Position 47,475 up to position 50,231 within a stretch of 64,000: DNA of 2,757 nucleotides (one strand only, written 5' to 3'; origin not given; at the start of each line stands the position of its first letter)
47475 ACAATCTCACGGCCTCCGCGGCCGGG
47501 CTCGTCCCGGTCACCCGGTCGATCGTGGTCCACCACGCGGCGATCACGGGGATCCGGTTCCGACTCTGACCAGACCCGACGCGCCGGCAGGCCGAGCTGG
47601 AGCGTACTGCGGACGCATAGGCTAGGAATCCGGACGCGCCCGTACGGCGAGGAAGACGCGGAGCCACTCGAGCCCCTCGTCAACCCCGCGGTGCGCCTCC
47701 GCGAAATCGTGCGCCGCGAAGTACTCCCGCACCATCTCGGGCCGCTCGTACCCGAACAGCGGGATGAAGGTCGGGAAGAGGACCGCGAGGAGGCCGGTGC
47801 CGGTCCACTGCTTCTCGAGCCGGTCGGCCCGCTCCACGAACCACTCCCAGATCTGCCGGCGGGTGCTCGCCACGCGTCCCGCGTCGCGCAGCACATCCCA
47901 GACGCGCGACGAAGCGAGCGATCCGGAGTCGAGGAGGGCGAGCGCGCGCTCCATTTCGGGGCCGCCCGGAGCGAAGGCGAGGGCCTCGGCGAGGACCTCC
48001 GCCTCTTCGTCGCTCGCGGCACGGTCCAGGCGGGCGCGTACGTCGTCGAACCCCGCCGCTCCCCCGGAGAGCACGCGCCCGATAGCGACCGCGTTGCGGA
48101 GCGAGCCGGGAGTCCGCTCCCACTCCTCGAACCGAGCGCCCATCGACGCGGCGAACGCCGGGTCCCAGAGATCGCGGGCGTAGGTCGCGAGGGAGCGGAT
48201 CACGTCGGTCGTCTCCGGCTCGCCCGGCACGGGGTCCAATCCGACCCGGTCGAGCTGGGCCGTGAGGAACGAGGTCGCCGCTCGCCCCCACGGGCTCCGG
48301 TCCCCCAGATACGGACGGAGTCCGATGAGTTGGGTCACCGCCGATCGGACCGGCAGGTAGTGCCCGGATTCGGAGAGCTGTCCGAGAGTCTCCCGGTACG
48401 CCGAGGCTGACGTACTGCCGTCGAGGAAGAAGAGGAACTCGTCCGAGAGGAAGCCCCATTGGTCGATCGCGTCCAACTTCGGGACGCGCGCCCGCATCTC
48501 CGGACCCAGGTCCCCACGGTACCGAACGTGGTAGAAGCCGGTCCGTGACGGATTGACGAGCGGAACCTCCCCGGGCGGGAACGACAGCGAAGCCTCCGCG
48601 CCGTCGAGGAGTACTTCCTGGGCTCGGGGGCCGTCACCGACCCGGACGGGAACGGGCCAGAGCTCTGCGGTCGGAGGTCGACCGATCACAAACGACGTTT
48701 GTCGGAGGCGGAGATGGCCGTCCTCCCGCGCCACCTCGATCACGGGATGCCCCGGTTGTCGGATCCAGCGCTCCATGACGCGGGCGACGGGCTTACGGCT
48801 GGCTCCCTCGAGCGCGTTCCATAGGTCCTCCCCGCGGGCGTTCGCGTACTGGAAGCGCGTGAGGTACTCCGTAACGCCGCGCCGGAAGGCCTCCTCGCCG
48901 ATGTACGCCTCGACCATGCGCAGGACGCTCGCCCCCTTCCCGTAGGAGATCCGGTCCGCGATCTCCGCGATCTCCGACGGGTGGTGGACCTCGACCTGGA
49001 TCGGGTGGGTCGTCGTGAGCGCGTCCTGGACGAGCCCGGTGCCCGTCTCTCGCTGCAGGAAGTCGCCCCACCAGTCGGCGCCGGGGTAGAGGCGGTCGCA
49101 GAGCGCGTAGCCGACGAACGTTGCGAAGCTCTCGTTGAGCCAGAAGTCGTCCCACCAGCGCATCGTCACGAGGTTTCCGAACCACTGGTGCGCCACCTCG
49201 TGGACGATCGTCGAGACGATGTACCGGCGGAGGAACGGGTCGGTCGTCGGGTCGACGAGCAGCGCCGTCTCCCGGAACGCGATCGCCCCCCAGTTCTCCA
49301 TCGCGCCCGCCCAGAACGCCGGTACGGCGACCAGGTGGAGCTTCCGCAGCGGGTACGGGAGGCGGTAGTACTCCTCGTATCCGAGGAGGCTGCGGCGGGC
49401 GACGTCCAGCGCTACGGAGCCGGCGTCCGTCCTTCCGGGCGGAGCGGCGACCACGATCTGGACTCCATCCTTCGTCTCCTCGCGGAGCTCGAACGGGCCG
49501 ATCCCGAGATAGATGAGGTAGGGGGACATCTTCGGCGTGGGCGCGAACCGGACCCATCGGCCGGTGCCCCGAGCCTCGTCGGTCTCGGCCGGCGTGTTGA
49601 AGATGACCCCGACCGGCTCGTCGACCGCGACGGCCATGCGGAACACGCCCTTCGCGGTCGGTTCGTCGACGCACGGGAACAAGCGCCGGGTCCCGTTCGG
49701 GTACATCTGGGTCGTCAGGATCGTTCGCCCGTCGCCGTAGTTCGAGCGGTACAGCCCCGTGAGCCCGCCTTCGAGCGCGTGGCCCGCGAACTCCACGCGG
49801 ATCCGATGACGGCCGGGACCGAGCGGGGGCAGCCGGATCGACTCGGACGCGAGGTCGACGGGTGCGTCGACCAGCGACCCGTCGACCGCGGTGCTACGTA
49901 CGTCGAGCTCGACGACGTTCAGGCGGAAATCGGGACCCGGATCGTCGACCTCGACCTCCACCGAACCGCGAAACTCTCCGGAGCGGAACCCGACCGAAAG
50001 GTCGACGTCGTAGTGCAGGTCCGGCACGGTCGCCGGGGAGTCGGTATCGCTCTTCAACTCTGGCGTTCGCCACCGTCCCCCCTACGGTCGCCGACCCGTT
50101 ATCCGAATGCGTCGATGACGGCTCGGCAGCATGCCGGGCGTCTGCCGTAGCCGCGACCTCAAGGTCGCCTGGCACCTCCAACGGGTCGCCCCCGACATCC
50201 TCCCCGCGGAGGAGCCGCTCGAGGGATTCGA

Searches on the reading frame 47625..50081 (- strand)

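Call 10: search_protein_families(library=pfam, proteins=[window:47625-50081:-], max_evalue=0.001)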
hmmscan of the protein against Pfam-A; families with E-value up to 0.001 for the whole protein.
window:47625-50081:- (819 aa): 3 families
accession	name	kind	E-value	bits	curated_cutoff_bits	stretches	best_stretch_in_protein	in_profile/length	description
PF01433.26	Peptidase_M1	-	9.4e-75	251.4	27.7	1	224-439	2-218/218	Peptidase family M1 domain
PF11838.14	ERAP1_C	-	3.1e-28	99.6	38.2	1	508-807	3-316/318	ERAP1-like C-terminal domain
PF17900.6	Peptidase_M1_N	-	2.3e-22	80.4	25.8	1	22-189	3-186/186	Peptidase M1 N-terminal domain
